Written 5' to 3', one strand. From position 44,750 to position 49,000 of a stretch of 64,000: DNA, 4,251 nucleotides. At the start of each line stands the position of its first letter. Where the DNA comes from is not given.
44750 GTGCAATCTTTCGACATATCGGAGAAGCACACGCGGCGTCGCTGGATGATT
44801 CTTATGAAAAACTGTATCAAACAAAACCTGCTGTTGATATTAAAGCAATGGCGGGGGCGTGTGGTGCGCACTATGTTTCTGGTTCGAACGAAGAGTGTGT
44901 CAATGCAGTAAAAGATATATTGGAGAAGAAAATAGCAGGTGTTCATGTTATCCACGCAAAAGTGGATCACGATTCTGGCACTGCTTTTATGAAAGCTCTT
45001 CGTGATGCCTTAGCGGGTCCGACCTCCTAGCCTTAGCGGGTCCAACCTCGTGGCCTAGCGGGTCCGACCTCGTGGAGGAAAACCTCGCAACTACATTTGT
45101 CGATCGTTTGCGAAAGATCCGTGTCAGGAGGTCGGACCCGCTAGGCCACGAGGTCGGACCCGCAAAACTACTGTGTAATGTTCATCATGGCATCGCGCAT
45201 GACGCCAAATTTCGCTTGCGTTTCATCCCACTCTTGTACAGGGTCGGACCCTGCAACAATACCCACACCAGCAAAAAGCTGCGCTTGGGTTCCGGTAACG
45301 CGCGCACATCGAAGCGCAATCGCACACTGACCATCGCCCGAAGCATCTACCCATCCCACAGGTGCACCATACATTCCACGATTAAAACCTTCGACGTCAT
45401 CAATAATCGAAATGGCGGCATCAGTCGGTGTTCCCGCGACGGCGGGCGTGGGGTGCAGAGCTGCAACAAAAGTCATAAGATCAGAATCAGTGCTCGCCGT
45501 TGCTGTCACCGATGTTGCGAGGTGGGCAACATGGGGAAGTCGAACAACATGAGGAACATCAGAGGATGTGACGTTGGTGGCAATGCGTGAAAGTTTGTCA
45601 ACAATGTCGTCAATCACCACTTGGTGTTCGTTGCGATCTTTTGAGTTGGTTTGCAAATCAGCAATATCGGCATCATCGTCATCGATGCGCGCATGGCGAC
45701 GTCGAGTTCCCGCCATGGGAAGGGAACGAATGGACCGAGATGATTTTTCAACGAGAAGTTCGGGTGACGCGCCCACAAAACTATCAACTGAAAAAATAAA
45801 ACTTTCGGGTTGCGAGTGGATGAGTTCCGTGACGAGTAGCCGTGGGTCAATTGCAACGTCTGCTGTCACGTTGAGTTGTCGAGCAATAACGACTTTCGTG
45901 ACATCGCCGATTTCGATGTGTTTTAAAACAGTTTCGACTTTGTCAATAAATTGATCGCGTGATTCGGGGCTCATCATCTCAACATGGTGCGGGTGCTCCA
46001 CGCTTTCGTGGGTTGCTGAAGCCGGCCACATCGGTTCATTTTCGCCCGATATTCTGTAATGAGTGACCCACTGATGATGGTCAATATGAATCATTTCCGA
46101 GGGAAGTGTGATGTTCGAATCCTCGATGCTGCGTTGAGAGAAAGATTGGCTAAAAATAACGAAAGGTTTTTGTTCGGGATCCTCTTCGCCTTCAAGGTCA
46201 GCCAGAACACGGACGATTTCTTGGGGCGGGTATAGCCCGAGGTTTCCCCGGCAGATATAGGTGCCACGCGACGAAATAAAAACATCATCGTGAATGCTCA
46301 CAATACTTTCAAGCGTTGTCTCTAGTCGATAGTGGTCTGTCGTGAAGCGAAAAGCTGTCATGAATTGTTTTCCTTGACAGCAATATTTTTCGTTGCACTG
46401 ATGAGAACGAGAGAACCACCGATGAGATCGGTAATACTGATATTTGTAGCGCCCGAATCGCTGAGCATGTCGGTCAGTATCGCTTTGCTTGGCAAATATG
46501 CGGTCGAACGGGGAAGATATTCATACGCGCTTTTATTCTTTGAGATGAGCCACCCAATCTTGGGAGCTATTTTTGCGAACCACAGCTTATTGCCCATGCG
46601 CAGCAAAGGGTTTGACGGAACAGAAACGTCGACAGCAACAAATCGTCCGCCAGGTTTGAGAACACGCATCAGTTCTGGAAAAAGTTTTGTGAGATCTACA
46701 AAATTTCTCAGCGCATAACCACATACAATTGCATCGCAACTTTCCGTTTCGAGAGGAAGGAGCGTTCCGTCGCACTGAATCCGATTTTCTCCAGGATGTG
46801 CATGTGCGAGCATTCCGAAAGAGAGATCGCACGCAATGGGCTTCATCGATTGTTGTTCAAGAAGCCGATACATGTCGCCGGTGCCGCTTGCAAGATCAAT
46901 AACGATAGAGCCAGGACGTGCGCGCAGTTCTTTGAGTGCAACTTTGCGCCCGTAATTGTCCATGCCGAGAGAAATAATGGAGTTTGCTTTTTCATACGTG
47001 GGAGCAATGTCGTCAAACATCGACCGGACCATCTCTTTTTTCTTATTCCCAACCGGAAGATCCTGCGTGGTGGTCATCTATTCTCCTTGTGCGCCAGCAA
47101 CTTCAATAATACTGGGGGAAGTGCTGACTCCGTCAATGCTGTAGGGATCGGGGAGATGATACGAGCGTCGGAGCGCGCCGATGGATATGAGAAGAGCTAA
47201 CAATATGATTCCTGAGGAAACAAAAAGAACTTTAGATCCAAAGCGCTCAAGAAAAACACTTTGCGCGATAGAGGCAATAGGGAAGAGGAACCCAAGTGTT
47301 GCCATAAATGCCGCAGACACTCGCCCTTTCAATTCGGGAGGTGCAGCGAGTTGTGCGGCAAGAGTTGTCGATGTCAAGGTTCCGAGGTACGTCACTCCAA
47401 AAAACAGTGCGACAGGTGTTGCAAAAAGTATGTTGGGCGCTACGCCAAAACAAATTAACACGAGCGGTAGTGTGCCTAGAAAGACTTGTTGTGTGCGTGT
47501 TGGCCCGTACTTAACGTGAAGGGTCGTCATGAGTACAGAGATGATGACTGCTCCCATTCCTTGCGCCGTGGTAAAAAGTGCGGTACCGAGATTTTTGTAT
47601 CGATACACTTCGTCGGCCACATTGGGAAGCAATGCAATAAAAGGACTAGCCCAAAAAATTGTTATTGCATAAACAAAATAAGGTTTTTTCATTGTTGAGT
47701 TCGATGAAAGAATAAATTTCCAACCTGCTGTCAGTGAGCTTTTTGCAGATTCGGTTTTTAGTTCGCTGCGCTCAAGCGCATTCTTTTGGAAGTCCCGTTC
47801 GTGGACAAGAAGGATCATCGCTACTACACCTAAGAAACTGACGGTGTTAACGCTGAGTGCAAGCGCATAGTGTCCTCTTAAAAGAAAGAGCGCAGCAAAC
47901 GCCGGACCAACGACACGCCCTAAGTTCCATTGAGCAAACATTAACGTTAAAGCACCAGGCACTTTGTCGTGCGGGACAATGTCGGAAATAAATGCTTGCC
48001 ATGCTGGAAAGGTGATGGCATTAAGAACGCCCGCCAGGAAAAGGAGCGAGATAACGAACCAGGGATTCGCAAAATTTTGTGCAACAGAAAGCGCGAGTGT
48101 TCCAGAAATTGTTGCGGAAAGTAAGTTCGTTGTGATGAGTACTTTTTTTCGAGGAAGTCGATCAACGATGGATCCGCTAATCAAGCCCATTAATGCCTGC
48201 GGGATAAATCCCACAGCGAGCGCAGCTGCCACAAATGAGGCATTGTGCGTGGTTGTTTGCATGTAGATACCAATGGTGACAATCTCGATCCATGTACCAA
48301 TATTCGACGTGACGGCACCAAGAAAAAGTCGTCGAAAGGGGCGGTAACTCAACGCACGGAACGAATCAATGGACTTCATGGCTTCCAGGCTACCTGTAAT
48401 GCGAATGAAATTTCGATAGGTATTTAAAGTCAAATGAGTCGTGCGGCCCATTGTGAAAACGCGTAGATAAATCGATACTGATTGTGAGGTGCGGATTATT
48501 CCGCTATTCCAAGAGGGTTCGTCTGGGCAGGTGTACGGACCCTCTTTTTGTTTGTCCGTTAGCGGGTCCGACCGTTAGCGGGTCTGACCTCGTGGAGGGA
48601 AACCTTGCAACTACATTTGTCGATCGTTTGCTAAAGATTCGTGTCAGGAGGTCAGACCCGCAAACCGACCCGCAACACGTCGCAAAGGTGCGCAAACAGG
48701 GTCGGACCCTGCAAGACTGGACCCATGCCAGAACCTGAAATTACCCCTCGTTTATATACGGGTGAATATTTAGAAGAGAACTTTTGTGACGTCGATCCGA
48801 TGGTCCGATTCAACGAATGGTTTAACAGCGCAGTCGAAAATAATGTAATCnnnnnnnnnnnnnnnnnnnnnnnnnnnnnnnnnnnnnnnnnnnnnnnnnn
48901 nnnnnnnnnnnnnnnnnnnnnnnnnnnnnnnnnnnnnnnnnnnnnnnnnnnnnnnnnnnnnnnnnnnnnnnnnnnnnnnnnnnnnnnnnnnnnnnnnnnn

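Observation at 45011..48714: Two copies of a nested long-stem palindromic element bracket menF-menG-MFS, with a compensatory arm substitution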

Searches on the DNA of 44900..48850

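Call 8: search_rna_families(source=window, start=44900, end=48850, threshold=evalue, max_evalue=10)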
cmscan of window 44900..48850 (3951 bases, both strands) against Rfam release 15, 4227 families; matches with E-value up to 10: 3.
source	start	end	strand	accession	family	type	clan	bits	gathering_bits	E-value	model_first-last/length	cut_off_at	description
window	45046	45153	+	RF03255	mir-2188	Gene; miRNA;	-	24.4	60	0.093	1-78/78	no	mir-2188 microRNA precursor family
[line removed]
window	45045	45076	+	RF04122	mir-1204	Gene; miRNA;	-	17.4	70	7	1-67/67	no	mir-1204 microRNA precursor family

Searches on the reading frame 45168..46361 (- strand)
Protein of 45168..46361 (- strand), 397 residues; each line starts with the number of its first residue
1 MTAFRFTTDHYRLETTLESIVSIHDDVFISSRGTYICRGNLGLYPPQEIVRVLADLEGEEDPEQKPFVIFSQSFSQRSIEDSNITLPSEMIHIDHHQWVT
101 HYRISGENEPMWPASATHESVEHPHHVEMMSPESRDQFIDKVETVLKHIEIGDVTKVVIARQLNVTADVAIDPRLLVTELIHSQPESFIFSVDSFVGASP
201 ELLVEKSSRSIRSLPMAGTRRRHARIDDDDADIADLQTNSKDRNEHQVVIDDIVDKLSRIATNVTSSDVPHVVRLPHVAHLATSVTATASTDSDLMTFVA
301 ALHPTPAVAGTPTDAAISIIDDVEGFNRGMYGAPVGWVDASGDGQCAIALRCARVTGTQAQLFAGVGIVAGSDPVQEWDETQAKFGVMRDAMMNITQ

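Call 9: search_protein_families(library=pfam, proteins=[window:45168-46361:-])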
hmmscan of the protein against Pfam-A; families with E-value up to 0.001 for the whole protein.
window:45168-46361:- (397 aa): 1 family
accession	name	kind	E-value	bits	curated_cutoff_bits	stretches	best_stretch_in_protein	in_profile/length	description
PF00425.24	Chorismate_bind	-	5.4e-73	246.1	27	1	135-384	2-257/257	chorismate binding enzyme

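Call 15: find_encoding_contigs(protein=window:45168-46361:-, flank=6000, max_places=6)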
Protein window:45168-46361:- (397 aa): 1 contig read that carries it; 1 place shown.
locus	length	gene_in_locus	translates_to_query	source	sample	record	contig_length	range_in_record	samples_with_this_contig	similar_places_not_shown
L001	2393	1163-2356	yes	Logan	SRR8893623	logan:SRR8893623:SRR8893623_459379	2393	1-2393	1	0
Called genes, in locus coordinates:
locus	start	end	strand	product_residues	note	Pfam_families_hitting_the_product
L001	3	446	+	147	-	?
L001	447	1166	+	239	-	PF01209:Ubie_methyltran, PF05148:Methyltransf_8 (weak), PF13489:Methyltransf_23 (weak), PF13847:Methyltransf_31 (weak), PF08241:Methyltransf_11, PF08242:Methyltransf_12 (weak), PF13649:Methyltransf_25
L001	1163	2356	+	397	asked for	PF00425:Chorismate_bind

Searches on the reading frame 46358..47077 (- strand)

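Call 9: search_protein_families(library=pfam, proteins=[window:46358-47077:-])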
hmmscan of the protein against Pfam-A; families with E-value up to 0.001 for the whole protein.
window:46358-47077:- (239 aa): 7 families
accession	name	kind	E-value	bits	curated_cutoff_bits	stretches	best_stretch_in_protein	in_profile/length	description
PF01209.24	Ubie_methyltran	-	5.3e-36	124.6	20.1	1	12-226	4-229/233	ubiE/COQ5 methyltransferase family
PF08241.18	Methyltransf_11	-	1.2e-15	58.3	21.2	1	61-147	2-94/95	Methyltransferase domain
PF13649.12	Methyltransf_25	-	1.8e-11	45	27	1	59-144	1-97/97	Methyltransferase domain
PF13489.12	Methyltransf_23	-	2e-07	31.3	27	1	53-173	20-140/164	Methyltransferase domain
PF13847.12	Methyltransf_31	-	1e-06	28.9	27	1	56-152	4-113/145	Methyltransferase domain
PF08242.18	Methyltransf_12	-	4.6e-06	27.7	30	1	61-146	2-98/98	Methyltransferase domain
PF05148.21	Methyltransf_8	-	1.4e-05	25.5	27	1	48-152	64-160/219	Hypothetical methyltransferase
